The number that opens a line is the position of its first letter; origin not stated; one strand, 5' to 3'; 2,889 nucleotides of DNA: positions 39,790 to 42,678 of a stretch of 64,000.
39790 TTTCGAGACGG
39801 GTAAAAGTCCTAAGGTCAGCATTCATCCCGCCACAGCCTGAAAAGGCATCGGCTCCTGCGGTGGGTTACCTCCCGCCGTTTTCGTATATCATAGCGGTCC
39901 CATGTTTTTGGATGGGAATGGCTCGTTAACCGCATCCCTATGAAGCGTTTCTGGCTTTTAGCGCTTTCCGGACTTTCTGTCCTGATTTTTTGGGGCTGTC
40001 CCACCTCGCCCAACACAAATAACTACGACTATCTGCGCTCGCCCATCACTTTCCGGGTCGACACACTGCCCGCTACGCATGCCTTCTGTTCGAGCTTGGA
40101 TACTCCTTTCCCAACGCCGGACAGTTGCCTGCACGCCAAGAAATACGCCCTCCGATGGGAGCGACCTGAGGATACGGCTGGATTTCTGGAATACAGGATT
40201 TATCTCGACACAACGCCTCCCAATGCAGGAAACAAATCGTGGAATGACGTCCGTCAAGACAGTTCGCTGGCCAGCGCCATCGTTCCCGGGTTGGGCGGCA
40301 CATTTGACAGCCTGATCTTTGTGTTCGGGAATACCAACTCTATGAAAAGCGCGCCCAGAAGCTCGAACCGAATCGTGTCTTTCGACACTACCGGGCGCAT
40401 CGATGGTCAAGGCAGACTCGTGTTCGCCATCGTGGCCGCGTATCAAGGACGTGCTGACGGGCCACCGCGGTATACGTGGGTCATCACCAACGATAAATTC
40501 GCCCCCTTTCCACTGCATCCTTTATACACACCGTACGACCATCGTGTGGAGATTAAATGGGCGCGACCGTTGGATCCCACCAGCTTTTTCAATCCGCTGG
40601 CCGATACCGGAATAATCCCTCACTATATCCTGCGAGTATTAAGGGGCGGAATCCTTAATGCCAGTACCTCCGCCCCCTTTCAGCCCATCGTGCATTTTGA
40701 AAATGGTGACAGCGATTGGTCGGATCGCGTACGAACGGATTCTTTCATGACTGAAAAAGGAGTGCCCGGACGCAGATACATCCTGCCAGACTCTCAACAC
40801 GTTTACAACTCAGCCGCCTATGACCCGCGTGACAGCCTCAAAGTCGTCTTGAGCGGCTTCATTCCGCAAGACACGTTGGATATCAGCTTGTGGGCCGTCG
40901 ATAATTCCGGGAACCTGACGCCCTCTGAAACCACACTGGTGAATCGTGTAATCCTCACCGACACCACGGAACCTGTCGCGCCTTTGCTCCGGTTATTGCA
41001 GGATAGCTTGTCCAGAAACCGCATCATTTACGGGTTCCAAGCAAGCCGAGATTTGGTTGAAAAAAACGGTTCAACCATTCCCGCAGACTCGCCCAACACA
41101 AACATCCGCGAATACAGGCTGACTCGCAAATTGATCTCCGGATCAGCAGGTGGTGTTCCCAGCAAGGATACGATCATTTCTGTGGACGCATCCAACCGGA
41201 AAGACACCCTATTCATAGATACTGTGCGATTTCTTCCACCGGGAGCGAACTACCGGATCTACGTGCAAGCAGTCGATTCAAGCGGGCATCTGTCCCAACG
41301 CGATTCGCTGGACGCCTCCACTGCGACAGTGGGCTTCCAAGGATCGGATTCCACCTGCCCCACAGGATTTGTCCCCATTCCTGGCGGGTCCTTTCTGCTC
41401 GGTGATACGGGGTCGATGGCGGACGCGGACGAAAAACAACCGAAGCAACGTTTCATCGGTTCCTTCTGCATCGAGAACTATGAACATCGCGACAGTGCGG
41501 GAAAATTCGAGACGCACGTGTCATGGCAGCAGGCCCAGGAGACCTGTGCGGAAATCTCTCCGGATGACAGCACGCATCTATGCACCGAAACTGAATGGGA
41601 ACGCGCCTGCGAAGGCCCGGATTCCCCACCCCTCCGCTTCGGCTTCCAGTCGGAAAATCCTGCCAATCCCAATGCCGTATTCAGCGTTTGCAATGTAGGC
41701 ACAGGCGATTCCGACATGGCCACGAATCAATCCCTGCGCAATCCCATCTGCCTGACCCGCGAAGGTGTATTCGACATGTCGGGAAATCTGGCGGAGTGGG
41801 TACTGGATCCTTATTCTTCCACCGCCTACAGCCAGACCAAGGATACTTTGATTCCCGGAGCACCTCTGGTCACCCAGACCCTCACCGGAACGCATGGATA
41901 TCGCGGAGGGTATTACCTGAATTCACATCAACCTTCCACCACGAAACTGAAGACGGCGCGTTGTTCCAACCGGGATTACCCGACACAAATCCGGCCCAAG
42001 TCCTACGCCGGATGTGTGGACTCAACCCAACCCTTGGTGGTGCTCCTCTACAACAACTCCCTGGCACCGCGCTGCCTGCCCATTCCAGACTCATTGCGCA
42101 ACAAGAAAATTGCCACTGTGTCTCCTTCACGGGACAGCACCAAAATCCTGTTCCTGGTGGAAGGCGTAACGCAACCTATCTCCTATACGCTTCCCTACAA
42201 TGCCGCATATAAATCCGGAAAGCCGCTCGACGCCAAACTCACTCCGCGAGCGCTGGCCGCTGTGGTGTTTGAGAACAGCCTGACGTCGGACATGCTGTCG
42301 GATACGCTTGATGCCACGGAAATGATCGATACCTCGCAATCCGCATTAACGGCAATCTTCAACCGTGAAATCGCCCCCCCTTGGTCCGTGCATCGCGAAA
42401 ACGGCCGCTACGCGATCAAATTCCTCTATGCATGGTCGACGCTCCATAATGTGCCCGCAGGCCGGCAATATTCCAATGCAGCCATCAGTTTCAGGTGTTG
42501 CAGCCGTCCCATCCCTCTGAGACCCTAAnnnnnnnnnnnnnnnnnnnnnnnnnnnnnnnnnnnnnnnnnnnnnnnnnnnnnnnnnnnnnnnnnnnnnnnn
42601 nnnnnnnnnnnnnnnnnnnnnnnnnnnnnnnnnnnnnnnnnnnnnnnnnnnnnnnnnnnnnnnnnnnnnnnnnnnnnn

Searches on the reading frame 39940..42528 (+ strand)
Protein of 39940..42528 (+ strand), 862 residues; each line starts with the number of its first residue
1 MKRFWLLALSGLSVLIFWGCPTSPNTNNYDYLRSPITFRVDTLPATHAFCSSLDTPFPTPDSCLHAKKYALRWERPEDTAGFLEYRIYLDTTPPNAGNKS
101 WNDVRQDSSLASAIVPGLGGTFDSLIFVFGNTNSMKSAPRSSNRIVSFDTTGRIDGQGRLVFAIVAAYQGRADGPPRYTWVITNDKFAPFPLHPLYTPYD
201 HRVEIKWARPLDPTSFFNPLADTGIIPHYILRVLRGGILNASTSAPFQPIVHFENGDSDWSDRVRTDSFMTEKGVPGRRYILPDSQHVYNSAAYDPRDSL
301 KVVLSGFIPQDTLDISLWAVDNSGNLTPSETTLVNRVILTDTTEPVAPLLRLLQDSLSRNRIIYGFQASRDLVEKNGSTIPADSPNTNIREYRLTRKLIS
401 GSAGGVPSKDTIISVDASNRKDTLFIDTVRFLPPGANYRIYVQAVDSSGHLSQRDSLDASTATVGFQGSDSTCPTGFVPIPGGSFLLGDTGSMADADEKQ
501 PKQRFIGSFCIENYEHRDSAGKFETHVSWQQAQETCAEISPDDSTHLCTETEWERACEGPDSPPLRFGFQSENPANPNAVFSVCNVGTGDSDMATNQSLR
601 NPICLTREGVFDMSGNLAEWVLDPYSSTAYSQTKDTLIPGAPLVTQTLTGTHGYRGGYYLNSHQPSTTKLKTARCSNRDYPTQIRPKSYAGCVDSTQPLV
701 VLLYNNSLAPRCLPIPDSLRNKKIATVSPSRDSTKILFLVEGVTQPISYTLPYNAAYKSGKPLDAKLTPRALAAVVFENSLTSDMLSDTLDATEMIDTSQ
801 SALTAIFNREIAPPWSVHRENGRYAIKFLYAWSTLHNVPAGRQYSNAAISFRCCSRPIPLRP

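Call 9: search_protein_families(library=pfam, proteins=[window:39940-42528:+], max_evalue=0.001)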
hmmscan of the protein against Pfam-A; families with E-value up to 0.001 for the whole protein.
window:39940-42528:+ (862 aa): 1 family
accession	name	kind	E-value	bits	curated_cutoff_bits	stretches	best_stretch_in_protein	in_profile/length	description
PF03781.23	FGE-sulfatase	-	7.1e-14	52.5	23.3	1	525-668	94-231/255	Sulfatase-modifying factor enzyme 1-like domain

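Call 41: search_protein_families(library=ncbifam, proteins=[window:39940-42528:+], max_evalue=0.1)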
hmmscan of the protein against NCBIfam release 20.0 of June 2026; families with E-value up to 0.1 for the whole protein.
window:39940-42528:+ (862 aa): 2 families
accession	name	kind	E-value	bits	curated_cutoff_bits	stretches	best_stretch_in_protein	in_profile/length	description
TIGR03525.2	GldK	equivalog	5e-08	32.7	350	1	541-635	252-348/408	T9SS ring complex lipoprotein PorK/GldK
TIGR03524.1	GldJ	equivalog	0.034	12.8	458.2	0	609-627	349-367/559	gliding motility lipoprotein GldJ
